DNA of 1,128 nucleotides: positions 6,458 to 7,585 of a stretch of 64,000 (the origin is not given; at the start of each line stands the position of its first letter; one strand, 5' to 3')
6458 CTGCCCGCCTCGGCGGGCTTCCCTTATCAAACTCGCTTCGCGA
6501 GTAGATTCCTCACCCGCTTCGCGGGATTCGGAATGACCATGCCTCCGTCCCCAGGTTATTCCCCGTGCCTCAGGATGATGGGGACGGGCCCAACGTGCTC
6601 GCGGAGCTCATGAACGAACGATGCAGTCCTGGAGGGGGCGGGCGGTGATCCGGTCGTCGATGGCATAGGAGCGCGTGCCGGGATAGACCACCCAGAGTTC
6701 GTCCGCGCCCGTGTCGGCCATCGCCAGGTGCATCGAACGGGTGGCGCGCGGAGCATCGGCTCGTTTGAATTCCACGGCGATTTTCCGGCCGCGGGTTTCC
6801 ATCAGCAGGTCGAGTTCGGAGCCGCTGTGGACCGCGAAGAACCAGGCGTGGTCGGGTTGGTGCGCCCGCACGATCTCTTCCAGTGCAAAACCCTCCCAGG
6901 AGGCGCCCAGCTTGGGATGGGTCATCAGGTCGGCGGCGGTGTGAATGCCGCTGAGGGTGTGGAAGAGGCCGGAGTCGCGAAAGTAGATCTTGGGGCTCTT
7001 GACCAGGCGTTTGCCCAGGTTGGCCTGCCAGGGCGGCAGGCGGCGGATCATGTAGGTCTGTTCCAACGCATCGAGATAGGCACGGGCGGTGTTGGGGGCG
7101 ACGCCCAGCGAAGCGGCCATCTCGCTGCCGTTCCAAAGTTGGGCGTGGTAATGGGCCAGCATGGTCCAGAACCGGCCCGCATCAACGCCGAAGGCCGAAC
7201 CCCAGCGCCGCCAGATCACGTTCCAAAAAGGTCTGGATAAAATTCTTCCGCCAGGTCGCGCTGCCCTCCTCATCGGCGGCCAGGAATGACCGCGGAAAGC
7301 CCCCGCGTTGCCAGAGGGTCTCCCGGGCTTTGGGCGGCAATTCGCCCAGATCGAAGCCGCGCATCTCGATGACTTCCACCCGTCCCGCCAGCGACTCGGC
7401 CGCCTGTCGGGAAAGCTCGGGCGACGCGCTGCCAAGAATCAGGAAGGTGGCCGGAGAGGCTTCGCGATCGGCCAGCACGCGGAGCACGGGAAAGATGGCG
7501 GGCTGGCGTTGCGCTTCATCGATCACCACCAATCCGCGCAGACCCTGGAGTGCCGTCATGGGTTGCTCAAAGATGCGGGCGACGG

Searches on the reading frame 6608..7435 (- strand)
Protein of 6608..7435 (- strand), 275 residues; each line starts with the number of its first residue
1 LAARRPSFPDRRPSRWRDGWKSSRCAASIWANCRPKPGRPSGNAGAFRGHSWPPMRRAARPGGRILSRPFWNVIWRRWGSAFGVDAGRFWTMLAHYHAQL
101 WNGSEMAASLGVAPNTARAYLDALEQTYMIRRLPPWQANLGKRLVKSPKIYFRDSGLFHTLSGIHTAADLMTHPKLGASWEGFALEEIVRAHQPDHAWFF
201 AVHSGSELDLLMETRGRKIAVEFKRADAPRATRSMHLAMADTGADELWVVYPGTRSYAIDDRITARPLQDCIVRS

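Call 55: search_protein_families(library=pfam, proteins=[window:6608-7435:-], max_evalue=0.001)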
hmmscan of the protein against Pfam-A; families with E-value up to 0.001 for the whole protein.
window:6608-7435:- (275 aa): 1 family
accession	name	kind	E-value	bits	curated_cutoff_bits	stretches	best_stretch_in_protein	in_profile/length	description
PF13635.12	DUF4143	-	9.7e-40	136.4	28.1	1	87-225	17-159/160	Domain of unknown function (DUF4143)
